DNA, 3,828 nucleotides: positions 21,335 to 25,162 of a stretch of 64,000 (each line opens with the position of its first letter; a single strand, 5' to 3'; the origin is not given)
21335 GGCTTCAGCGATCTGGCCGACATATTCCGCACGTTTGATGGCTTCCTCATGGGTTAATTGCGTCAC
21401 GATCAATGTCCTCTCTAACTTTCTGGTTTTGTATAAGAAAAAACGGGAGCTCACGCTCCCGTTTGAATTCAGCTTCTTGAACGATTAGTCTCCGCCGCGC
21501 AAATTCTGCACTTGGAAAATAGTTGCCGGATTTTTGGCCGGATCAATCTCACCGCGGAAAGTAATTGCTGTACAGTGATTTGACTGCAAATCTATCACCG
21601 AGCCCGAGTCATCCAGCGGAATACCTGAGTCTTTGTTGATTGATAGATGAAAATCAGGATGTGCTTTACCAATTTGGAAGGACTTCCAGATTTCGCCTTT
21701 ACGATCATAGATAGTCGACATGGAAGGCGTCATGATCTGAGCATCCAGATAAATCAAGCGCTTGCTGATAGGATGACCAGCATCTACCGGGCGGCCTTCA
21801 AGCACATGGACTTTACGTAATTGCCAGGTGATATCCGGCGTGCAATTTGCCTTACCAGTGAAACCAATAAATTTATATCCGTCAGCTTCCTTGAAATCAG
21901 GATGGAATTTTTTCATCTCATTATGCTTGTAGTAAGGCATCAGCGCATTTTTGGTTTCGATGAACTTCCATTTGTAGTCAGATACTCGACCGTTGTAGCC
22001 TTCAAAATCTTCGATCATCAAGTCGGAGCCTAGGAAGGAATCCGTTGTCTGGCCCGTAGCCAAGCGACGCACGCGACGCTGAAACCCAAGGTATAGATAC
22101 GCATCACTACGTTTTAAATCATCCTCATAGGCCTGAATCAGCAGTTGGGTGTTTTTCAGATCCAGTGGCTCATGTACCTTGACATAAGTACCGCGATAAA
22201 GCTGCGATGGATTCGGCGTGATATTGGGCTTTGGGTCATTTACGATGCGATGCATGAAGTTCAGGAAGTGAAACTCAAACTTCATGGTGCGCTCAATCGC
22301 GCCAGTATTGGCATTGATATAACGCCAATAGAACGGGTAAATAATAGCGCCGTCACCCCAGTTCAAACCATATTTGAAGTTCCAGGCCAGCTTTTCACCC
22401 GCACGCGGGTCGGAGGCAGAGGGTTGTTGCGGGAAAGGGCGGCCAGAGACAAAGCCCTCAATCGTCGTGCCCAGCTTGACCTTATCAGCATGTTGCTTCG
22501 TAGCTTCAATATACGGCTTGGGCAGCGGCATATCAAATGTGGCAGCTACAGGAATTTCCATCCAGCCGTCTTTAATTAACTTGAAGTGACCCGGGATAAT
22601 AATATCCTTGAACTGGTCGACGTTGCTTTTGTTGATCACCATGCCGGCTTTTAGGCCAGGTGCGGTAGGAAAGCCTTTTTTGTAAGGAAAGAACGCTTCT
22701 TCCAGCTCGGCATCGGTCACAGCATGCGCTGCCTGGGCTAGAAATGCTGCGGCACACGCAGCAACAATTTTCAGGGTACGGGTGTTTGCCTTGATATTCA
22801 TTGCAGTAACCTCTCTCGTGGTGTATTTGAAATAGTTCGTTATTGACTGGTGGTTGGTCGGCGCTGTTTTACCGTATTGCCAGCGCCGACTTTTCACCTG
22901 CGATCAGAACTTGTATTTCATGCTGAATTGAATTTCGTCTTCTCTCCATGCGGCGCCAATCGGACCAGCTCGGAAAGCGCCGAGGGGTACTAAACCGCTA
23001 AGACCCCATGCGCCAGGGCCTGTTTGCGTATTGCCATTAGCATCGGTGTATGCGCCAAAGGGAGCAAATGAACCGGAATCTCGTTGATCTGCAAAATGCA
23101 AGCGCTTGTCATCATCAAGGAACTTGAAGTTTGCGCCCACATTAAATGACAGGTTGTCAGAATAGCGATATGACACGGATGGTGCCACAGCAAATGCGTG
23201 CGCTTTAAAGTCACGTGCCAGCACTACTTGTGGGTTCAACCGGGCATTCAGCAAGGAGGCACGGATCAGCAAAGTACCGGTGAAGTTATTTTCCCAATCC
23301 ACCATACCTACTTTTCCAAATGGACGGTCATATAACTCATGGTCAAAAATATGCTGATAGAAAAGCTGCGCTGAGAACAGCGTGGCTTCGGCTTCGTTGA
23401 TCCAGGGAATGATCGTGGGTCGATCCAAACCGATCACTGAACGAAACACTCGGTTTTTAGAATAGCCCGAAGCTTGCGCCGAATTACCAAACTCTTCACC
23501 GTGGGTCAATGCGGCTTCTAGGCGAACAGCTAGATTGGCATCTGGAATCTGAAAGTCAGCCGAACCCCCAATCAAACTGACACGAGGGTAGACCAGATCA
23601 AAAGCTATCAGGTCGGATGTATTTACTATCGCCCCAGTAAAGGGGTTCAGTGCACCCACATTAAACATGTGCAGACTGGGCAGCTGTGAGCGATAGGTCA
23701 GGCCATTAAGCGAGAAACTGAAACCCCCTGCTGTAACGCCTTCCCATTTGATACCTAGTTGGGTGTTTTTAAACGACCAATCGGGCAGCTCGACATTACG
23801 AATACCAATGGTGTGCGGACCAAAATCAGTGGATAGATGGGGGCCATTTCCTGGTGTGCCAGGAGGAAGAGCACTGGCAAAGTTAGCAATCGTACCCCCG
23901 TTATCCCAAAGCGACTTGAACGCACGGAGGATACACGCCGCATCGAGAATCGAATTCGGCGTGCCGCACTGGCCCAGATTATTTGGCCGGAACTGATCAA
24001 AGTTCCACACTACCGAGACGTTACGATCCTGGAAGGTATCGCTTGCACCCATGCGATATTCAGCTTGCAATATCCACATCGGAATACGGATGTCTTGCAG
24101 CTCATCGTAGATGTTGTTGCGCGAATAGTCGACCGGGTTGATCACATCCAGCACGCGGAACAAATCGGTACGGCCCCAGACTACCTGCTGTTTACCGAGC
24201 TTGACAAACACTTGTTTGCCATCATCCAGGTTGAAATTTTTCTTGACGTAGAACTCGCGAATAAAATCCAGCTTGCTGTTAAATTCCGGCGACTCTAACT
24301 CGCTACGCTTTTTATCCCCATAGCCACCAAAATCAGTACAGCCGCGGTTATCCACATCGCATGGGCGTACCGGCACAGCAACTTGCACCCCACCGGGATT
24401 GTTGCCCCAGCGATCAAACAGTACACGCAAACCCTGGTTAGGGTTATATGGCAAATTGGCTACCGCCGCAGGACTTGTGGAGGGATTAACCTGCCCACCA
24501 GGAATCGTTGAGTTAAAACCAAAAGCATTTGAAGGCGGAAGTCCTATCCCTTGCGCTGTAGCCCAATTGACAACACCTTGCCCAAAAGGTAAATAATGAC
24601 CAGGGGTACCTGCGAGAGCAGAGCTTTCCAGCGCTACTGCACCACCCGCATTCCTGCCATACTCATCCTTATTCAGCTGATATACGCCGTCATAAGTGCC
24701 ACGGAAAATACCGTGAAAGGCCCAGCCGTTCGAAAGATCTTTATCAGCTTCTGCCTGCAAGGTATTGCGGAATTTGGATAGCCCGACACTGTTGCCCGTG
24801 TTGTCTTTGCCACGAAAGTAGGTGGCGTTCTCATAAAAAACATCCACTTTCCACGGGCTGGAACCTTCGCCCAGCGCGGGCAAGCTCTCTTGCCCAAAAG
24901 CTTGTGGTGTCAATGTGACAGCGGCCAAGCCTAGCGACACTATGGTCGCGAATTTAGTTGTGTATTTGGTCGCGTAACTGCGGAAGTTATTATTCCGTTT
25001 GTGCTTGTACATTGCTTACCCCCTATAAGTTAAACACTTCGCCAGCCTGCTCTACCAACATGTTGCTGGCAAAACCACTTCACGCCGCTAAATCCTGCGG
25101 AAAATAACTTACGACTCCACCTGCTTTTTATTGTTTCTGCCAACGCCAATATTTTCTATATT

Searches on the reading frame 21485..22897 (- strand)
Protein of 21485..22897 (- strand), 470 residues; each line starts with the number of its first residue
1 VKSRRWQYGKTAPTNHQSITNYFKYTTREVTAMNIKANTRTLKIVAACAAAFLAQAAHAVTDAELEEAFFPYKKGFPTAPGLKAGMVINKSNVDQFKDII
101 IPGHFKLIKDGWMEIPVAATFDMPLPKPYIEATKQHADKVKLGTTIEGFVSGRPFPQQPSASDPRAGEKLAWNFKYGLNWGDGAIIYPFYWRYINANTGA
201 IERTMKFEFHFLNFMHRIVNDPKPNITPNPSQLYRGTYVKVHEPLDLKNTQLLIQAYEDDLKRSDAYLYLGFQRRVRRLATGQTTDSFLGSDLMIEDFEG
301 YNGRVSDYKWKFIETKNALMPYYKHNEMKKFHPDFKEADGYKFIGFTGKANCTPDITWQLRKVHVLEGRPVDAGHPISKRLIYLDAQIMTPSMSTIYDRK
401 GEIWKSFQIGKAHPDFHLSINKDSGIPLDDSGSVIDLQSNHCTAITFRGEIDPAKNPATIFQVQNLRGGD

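Call 9: search_protein_families(library=pfam, proteins=[window:21485-22897:-])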
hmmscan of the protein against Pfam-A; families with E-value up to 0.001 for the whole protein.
window:21485-22897:- (470 aa): 2 families
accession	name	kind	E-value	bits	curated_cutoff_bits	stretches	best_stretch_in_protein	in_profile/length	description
PF07044.18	DUF1329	-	3e-72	244.4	23.1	1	87-467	1-368/368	Protein of unknown function (DUF1329)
PF17131.11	LolA_like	-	4.4e-16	59.5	30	1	237-317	5-80/184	Outer membrane lipoprotein-sorting protein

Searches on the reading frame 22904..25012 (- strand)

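Call 9: search_protein_families(library=pfam, proteins=[window:22904-25012:-])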
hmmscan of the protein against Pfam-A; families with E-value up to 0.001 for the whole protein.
window:22904-25012:- (702 aa): 1 family
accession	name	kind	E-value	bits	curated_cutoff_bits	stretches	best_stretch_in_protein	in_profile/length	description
PF06980.17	DUF1302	-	3.1e-44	152.4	23.2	1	78-647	78-533/541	Protein of unknown function (DUF1302)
